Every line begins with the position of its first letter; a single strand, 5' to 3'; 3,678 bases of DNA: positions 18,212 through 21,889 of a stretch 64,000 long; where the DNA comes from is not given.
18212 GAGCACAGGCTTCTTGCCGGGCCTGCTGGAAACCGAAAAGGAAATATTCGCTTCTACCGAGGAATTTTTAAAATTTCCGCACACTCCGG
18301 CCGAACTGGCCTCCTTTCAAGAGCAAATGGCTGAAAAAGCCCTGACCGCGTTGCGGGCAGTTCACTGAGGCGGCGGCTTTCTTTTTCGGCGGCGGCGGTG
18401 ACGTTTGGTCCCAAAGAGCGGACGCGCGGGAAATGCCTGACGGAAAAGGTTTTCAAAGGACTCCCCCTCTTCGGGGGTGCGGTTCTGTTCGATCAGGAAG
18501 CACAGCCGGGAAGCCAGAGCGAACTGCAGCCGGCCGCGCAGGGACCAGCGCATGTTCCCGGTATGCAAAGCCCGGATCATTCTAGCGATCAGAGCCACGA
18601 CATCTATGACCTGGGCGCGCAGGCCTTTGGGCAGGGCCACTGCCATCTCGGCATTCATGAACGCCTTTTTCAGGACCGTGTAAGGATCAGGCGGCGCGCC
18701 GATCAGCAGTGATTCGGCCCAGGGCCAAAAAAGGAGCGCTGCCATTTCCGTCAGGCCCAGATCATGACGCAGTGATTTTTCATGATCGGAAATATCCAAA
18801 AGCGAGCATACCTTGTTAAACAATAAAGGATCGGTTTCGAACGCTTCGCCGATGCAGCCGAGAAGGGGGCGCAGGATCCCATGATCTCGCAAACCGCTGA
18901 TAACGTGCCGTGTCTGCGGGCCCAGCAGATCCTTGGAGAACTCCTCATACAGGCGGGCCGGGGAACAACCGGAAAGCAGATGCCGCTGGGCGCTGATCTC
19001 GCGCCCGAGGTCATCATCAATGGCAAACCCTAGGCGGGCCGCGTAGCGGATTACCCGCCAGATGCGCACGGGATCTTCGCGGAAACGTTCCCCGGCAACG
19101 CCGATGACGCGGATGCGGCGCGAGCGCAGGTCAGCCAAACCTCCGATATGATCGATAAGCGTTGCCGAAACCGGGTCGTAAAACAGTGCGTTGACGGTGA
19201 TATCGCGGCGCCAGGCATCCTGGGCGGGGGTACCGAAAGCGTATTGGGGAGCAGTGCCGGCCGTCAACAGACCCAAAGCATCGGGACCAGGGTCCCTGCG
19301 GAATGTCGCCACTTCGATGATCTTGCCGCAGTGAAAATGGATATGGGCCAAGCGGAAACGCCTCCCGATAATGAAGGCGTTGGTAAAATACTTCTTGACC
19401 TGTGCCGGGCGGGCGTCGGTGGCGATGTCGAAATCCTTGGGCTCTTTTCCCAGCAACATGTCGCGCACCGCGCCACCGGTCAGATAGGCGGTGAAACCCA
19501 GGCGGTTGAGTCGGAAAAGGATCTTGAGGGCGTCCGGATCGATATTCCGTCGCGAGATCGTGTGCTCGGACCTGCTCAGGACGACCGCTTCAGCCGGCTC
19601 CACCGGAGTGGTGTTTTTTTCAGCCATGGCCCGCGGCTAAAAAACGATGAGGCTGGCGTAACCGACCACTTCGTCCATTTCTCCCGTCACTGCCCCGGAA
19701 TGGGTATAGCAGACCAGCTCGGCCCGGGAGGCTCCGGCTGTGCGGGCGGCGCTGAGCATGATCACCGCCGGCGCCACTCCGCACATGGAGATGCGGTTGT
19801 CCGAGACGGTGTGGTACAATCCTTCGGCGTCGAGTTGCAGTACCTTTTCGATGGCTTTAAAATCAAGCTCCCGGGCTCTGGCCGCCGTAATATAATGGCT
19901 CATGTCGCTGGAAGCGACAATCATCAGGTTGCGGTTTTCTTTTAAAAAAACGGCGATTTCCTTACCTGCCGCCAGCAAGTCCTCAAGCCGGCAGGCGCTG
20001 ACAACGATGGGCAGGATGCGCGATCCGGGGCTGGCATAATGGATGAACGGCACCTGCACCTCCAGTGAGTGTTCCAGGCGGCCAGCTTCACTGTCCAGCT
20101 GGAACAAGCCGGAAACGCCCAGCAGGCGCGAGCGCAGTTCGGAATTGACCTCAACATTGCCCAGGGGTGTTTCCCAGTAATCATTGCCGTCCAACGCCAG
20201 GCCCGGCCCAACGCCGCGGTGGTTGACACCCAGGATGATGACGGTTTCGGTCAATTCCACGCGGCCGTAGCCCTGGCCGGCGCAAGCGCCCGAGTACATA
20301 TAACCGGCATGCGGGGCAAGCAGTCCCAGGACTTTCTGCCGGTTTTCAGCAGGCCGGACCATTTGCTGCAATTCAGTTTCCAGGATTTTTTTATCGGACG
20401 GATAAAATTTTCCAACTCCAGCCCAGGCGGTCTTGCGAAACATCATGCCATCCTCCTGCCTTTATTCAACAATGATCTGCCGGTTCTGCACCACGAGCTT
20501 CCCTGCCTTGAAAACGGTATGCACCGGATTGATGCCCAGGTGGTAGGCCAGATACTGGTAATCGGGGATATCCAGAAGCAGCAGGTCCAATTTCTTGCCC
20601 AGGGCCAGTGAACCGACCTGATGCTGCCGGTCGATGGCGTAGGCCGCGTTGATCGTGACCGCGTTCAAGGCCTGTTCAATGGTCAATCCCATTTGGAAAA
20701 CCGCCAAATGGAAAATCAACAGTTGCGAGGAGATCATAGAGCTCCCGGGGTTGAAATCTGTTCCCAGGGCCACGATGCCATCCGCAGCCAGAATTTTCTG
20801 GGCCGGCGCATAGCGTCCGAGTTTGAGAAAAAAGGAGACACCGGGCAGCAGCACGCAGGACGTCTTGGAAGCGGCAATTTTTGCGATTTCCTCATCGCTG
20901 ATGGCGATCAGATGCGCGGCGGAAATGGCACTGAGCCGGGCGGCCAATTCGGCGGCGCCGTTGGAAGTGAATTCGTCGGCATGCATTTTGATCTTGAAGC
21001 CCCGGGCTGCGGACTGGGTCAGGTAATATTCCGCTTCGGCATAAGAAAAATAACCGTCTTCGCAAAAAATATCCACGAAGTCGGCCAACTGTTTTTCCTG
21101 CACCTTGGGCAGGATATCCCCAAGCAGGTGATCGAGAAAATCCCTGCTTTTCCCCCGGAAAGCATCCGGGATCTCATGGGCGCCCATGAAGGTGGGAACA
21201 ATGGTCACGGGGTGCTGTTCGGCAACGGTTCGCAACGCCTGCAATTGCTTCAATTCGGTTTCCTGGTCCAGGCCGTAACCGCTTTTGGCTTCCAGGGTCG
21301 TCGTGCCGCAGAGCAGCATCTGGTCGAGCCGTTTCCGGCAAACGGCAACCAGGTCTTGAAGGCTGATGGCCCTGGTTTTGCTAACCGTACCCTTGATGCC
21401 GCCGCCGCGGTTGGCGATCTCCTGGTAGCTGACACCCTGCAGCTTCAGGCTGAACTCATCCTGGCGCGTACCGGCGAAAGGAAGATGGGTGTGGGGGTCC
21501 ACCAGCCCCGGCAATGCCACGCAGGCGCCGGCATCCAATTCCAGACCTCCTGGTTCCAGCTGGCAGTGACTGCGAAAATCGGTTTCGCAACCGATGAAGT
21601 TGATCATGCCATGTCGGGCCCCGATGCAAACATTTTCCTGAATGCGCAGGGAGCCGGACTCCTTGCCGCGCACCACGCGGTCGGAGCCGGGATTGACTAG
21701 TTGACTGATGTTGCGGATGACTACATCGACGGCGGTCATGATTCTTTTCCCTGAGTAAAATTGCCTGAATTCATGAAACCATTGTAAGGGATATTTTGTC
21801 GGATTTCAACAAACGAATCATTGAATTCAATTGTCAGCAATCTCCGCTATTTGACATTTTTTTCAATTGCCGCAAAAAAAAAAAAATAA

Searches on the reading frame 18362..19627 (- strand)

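Call 79: search_protein_families(library=pfam, proteins=[window:18362-19627:-], max_evalue=0.00001)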
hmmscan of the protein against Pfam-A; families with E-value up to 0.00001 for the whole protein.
window:18362-19627:- (421 aa): 2 families
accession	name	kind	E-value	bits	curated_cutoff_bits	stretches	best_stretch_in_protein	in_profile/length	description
PF01743.26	PolyA_pol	-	2e-33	115.9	23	1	47-173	1-126/126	Poly A polymerase head domain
PF12627.12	PolyA_pol_RNAbd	-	3.7e-10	39.8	22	1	200-256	1-57/64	Probable RNA and SrmB- binding site of polymerase A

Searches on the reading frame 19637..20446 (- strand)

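Call 79: search_protein_families(library=pfam, proteins=[window:19637-20446:-], max_evalue=0.00001)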
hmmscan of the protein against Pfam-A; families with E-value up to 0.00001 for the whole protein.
window:19637-20446:- (269 aa): 1 family
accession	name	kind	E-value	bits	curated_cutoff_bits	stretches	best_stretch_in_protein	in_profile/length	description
PF01875.22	Memo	-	5.1e-65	219.8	27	1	12-266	6-268/269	Memo-like protein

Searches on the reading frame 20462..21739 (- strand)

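Call 79: search_protein_families(library=pfam, proteins=[window:20462-21739:-], max_evalue=0.00001)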
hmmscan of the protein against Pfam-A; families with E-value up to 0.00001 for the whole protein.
window:20462-21739:- (425 aa): 2 families
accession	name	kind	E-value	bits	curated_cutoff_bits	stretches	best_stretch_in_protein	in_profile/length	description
PF01979.26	Amidohydro_1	-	1.6e-17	64.2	25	1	75-416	2-345/345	Amidohydrolase family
PF07969.17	Amidohydro_3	-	7.8e-13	49.1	29.7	1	159-392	182-446/472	Amidohydrolase family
